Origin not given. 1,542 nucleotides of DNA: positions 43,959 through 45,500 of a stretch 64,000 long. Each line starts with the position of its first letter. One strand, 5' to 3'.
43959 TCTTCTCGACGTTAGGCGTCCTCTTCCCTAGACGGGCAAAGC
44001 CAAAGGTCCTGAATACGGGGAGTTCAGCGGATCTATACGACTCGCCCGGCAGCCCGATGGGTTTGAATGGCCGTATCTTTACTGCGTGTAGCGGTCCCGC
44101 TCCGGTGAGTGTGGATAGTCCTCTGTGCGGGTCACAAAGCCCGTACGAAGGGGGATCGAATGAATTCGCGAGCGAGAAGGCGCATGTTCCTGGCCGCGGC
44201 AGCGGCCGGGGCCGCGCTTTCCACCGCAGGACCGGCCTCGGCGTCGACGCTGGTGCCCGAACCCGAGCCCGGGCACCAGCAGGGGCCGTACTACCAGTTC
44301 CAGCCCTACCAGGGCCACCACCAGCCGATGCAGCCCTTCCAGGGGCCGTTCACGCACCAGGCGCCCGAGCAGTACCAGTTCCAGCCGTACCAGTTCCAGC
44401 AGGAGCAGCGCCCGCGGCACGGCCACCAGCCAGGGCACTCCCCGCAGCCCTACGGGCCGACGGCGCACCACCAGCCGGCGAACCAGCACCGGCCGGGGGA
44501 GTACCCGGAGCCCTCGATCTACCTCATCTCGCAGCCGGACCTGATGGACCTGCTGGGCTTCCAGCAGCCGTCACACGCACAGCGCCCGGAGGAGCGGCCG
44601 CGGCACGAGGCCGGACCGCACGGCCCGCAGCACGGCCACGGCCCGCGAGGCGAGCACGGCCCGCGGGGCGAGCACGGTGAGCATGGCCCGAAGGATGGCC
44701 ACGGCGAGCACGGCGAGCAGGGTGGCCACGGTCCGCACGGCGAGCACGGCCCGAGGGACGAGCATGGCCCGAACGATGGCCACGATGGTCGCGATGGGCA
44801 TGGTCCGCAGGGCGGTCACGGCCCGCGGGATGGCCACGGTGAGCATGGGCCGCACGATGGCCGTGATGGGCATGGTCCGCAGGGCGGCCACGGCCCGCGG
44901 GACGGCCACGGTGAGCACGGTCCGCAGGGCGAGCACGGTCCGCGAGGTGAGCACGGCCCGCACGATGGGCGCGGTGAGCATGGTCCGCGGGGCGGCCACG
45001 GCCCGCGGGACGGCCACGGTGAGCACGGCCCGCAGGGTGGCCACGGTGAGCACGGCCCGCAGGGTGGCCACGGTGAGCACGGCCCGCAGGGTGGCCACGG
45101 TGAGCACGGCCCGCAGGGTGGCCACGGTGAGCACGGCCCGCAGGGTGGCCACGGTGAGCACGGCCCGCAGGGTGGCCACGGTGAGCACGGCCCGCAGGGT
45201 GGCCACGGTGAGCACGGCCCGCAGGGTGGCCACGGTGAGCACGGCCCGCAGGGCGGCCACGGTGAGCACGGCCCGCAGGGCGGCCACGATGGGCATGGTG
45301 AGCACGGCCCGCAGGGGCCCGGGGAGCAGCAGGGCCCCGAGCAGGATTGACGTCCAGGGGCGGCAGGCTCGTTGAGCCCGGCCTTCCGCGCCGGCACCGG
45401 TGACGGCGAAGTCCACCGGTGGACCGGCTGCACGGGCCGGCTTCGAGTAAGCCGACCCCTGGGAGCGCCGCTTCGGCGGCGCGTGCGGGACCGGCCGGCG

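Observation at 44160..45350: Secreted histidine/glycine-rich protein built from perfect 27-bp tandem repeats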

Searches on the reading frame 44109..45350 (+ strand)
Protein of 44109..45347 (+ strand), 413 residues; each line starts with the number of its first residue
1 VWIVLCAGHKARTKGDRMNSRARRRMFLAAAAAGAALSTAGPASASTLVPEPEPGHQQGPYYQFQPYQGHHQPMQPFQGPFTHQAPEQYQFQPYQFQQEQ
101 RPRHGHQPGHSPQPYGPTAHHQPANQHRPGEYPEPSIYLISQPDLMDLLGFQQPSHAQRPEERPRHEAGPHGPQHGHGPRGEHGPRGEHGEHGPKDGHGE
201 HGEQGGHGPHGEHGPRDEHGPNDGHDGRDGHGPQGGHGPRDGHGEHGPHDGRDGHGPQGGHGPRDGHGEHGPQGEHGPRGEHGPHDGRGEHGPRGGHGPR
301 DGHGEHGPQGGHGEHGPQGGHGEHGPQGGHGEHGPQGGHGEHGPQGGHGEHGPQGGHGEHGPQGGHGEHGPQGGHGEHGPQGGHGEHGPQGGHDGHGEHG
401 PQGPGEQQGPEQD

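Call 6: search_protein_families(library=pfam, proteins=[window:44160-45350:+], max_evalue=0.1)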
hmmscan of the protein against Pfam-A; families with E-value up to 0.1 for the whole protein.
window:44160-45350:+ (396 aa): 1 family
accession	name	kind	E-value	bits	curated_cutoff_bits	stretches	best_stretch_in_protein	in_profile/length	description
PF01391.23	Collagen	-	2.5e-05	24.4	27.2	1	152-204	1-53/60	Collagen triple helix repeat (20 copies)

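Call 7: search_protein_families(library=ncbifam, proteins=[window:44160-45350:+], max_evalue=0.1)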
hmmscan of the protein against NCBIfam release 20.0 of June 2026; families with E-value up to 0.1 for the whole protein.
window:44160-45350:+ (396 aa): 4 families
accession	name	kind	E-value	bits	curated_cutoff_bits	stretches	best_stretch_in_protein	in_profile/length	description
NF046116.1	adhesin_Lcl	equivalog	6.3e-20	71.1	500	2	214-393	53-235/431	collagen-like adhesin Lcl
NF038329.2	gly_rich_SclB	equivalog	3.1e-17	62.6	325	2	215-392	126-304/442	LPXTG-anchored collagen-like adhesin Scl2/SclB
NF038330.1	adhesin_SclA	exception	6.3e-13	49.1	400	2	253-392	113-249/405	LPXTG-anchored collagen-like adhesin Scl1/SclA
NF038313.3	HisXaaSer_A4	exception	7.7e-08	33.1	55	1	152-197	42-88/93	His-Xaa-Ser repeat protein HxsA4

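Call 8: find_homologous_proteins(query=window:44160-45347:+)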
Query window:44160-45347:+ (396 aa): 46 proteins with E <= 0.001 among 8000 candidates.
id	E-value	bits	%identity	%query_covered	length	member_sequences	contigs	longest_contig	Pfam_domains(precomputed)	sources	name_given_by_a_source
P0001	2.5e-14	71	45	48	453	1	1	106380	PF01391.24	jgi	jgi:Collagen triple helix repeat (20 copies)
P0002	9.8e-13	66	46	37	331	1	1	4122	PF01391.24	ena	-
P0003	9.9e-11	60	46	45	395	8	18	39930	PF01391.24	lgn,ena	-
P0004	1.1e-9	56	28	82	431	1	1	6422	PF01391.24,PF10651.16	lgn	-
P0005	1.3e-9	56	50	34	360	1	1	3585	PF01391.24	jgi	jgi:hypothetical protein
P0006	9.8e-9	53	40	59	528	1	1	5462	PF01391.24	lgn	-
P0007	1.0e-8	53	60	22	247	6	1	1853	PF01391.24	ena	-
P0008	1.3e-8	53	38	57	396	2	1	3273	PF01391.24,PF03906.21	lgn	-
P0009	1.3e-8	52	44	35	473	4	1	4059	PF01391.24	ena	-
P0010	2.5e-8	52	61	30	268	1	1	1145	PF01391.24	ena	-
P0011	8.3e-8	50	40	39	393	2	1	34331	PF01391.24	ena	-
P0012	2.4e-7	48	47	29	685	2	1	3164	PF01391.24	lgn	-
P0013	2.4e-7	48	47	30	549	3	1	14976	PF01391.24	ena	-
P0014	3.7e-7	48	48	25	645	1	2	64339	PF01391.24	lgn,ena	-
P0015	4.3e-7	48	46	35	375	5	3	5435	PF01391.24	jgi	jgi:hypothetical protein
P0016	9.8e-7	46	41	38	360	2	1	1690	PF01391.24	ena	-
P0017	1.4e-6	46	42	29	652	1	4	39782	PF01391.24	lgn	-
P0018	1.7e-6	46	50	25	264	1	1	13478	PF01391.24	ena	-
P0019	3.3e-6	45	40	43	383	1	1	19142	PF01391.24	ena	-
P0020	3.4e-6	45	57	22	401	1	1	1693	PF01391.24,PF18998.7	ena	-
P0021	6.5e-6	44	47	30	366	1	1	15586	PF01391.24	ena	-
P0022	1.2e-5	43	52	26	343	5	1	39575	PF01391.24,PF03906.21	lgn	-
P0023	1.4e-5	43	55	21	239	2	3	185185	PF01391.24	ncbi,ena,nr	ncbi:MAG: collagen-like protein [Gemmatimonadetes bacterium]|nr:collagen-like protein [Gemmatimonado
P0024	1.5e-5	42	49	25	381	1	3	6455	PF01391.24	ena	-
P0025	1.7e-5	42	51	27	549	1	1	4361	PF01391.24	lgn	-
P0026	2.1e-5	42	34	57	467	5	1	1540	PF01391.24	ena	-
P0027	2.6e-5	42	43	30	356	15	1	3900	PF01391.24,PF10651.16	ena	-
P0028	2.7e-5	42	49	27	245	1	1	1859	PF01391.24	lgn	-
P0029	2.7e-5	42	44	30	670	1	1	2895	PF01391.24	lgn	-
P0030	4.1e-5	41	39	43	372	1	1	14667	PF01391.24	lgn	-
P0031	6.3e-5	40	40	31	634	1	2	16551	PF01391.24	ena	-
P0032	8.1e-5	40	47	26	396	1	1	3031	PF01391.24,PF10651.16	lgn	-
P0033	9.4e-5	40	45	29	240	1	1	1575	PF01391.24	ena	-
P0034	1.1e-4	40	51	21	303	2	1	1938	PF01391.24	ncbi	-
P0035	1.2e-4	39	40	35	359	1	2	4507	PF01391.24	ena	-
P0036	1.3e-4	39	47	23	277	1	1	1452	PF01391.24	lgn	-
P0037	1.4e-4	39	50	27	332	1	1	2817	PF01391.24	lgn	-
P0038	1.8e-4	39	54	21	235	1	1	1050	PF01391.24,PF18573.8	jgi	-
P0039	2.1e-4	39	45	26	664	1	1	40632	PF01391.24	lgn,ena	-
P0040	2.6e-4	38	43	32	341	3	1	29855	PF01391.24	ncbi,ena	-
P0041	2.8e-4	38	45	25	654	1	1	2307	PF01391.24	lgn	-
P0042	5.5e-4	37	48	27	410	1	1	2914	PF01391.24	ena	-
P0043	7.2e-4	37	37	36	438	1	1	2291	PF01391.24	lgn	-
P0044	7.4e-4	37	45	23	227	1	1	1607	PF01391.24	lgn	-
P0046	9.7e-4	36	47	24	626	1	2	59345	PF01391.24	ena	-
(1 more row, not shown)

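Call 10: find_encoding_contigs(protein=window:44160-45347:+, flank=8000)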
Protein window:44160-45347:+ (396 aa): no gene with exactly this product is on record in the collection.

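Call 12: find_encoding_contigs(protein=window:44109-45347:+, flank=8000)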
Protein window:44109-45347:+ (413 aa): no gene with exactly this product is on record in the collection.

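Call 42: predict_structure(protein=window:44160-45347:+)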
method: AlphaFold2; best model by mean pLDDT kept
length: 396 residues; sequences in the alignment: 1
mean_pLDDT: 46.2   pTM: 0.18
mean pLDDT of the five models: 46.2, 42.9, 40.5, 39.8, 37.9
residues with pLDDT >= 90: 0; 70-90: 10; 50-70: 128; < 50: 258
segments of 3 or more residues with pLDDT < 50: 26-30, 65-68, 88-93, 102-104, 165-167, 170-176, 179-230, 232-245, 247-254, 256-260, 262-282, 284-344, 346-372, 374-376, 378-380
pLDDT, mean of each block of 10 residues (from residue 1): 54 53 49 53 57 54 49 54 52 48 49 57 71 65 54 50 48 48 41 39 37 36 39 41 42 40 42 40 41 38 41 39 37 36 38 38 39 43 51 50
secondary structure, 60 per line:
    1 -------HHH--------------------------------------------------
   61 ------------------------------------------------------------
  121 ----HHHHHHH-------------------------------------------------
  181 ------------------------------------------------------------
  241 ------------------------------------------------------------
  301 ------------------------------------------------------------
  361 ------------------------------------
elements in order: H125-131

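Call 49: list_cluster_members(proteins=[window:44160-45347:+, window:44109-45347:+, window:44574-45416:-, window:44574-45296:-, window:44574-45305:-, window:44574-45617:-, window:44574-45572:-, window:43099-43935:-, window:44819-45433:-, window:44527-45705:-])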
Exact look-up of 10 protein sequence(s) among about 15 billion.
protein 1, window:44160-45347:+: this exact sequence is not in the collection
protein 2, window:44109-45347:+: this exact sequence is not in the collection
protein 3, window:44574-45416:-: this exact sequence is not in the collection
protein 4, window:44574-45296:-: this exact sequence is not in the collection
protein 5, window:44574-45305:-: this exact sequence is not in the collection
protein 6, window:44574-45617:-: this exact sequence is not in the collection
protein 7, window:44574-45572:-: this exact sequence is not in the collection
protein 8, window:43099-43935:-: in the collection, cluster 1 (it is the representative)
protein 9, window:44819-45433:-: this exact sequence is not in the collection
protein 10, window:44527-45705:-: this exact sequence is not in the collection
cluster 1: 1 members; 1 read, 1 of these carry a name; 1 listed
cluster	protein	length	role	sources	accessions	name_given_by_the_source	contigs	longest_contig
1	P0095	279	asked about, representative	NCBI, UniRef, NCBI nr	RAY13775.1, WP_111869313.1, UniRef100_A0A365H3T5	universal stress protein [Actinomadura craniellae] | Universal stress protein n=1 Tax=Actinomadura craniellae TaxID=2231787 ...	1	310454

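Call 52: list_cluster_members(proteins=[window:44109-45347:+, window:44184-45347:+, window:44574-45617:-, window:44574-45599:-, window:44574-45572:-, window:44574-45416:-, window:44574-45305:-, window:44574-45287:-, window:44574-45269:-])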
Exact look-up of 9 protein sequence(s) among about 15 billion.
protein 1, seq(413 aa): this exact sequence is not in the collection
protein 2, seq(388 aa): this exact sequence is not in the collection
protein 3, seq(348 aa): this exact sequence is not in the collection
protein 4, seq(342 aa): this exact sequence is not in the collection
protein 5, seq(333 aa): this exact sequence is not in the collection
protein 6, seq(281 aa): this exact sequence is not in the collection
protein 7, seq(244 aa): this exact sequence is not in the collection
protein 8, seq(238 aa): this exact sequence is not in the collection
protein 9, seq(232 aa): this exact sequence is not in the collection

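Call 56: search_dna_similar(query=window:44160-45347:+, collection=plasmids, mode=protein, max_evalue=0.001, max_rows=15)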
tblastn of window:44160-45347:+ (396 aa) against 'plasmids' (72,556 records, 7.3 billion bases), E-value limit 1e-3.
No match.

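Call 69: search_solved_structures(query=window:44160-45347:+, max_evalue=0.01)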
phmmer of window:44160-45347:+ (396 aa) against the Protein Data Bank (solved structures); distinct sequences matched with E-value up to 0.01: 18.
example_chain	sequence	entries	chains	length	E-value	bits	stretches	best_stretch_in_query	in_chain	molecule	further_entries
3hqv_B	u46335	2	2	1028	6.3e-14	55.1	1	241-392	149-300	Collagen alpha-2(I) chain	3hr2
3hqv_A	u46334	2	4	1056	4.3e-13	52.4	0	251-375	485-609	Collagen alpha-1(I) chain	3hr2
9wxp_CB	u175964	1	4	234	9e-08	34.8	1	243-368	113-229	Collagen type V alpha 2 chain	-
9wxp_BA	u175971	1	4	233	1.7e-07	33.9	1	266-386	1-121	Fibrillar collagen NC1 domain-containing protein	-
9wxp_BL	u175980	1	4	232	1.8e-07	33.9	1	251-385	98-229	Collagen alpha-3(IX) chain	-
9wxp_BC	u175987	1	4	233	5.9e-07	32.1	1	152-383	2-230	Collagen type XI alpha 1 chain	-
9wxp_BJ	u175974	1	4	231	1.6e-05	27.4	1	249-374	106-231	Collagen alpha-1(IX) chain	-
9wxp_CA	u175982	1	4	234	2.2e-05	27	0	253-374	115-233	Fibrillar collagen NC1 domain-containing protein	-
9han_C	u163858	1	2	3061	2.6e-05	26.7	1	254-374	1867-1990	Collagen type VI alpha 3 chain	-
9wxp_BK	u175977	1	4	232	2.9e-05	26.6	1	164-392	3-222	Collagen type IX alpha 2 chain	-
9wxp_DD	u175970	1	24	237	3.5e-05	26.3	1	287-393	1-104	Collagen type II alpha 1 chain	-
9wxp_AC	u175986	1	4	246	3.6e-05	26.3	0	248-393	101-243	Collagen type XI alpha 1 chain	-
9wxp_CC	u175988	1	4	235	0.00043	22.7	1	229-393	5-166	Collagen type XI alpha 1 chain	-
9wxp_AB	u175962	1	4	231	0.00043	22.7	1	231-372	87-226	Chromaffin granule amine transporter isoform X1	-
9wxp_DB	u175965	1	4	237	0.0014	21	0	253-365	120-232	Collagen alpha-2(V) chain preproprotein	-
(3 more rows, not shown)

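Call 70: search_protein_families(library=phrogs, proteins=[window:44160-45347:+], max_evalue=0.001)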
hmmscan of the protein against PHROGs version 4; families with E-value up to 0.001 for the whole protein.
window:44160-45347:+ (396 aa): 7 families
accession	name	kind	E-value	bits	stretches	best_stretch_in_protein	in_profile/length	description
phrog_5073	-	tail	1.7e-13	51.5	1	289-392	260-363/519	tail fiber protein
phrog_6320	-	tail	1.5e-12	48.1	2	271-394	88-211/745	tail fiber protein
phrog_366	-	tail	6.2e-10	40.1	0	313-390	308-388/474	tail fiber protein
phrog_819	-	tail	9.2e-10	38.3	1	296-393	478-581/1024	tail protein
phrog_8745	-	tail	3.7e-08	32.1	1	287-393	1380-1486/1803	tail fiber protein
phrog_38806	-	unknown function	2e-06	28.4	0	260-333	70-143/285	-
phrog_17587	-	tail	0.00042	19.9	0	280-352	350-419/641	tail fiber protein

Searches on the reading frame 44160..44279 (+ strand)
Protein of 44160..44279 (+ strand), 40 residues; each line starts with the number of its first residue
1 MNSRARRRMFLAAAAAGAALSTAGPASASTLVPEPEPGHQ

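Call 30: search_protein_families(library=ncbifam, proteins=[window:44160-44279:+], max_evalue=10)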
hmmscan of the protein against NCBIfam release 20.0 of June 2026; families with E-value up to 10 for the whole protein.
seq(40 aa): 2 families
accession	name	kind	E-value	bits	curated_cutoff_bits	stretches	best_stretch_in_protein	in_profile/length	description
NF047833.1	TyroCdyMelC1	equivalog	0.048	13.8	120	1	1-31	1-31/127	apotyrosinase chaperone MelC1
TIGR02811.1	formate_TAT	hypoth_equivalog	0.069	13.5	48.45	1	8-36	12-45/66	formate dehydrogenase region TAT target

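Call 31: search_protein_families(library=pfam, proteins=[window:44160-44279:+], max_evalue=10)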
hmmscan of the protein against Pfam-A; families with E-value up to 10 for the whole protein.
seq(40 aa): 0 families

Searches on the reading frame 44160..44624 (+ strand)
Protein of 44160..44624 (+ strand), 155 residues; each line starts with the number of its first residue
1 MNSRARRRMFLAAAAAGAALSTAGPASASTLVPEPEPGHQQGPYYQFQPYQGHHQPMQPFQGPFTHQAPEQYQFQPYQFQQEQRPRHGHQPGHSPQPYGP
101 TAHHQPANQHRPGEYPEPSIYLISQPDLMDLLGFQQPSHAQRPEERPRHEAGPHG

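Call 11: find_related_loci(query=window:44160-44624:+, collection=genome_contigs, flank=8000)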
Query seq(155 aa) (155 aa) in genome_contigs; peptide patterns used: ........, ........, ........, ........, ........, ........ (x = any residue, [..] = any of these).
599 stretches matched a pattern, but none encodes a relative of the query by tblastn (E <= 1e-3).

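Call 14: find_homologous_proteins(query=window:44160-44612:+, max_evalue=0.01)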
Query seq(151 aa): 354 candidates shared short words with the query, none scored E <= 0.01.

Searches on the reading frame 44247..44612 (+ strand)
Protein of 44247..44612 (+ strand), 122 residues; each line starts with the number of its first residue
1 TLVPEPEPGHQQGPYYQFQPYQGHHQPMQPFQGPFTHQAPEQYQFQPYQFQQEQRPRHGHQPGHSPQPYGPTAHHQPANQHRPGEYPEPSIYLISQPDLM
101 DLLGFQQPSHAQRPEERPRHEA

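Call 53: search_protein_representatives(protein=window:44247-44612:+)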
Query: 122 residues. Proteins with E-value up to 0.001 (for the whole library): 0; up to 1e-10: 0; up to 1e-30: 0. The best 0 are listed.

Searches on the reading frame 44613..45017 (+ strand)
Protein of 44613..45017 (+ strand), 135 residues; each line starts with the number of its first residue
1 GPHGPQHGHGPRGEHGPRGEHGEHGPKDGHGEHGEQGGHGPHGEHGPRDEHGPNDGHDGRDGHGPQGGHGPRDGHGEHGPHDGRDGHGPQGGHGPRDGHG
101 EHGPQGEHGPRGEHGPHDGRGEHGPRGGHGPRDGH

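Call 31: search_protein_families(library=pfam, proteins=[window:44613-45017:+], max_evalue=10)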
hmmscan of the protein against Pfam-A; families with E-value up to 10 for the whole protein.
window:44613-45017:+ (135 aa): 1 family
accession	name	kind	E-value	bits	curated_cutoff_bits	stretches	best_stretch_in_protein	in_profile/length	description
PF01391.23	Collagen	-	0.00082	19.5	27.2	2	1-54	1-54/60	Collagen triple helix repeat (20 copies)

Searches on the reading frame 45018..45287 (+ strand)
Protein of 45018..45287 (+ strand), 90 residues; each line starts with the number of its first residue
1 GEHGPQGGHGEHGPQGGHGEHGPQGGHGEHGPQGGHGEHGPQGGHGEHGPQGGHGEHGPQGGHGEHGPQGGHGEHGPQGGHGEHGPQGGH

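Call 31: search_protein_families(library=pfam, proteins=[window:45018-45287:+], max_evalue=10)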
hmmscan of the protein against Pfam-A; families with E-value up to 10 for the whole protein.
window:45018-45287:+ (90 aa): 2 families
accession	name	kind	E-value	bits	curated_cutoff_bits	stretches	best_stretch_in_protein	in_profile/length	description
PF01391.23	Collagen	-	9.2e-07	29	27.2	2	1-55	1-55/60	Collagen triple helix repeat (20 copies)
PF05403.16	Plasmodium_HRP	-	0.12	12.6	45.8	1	9-81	59-131/218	Plasmodium histidine-rich protein (HRPII/III)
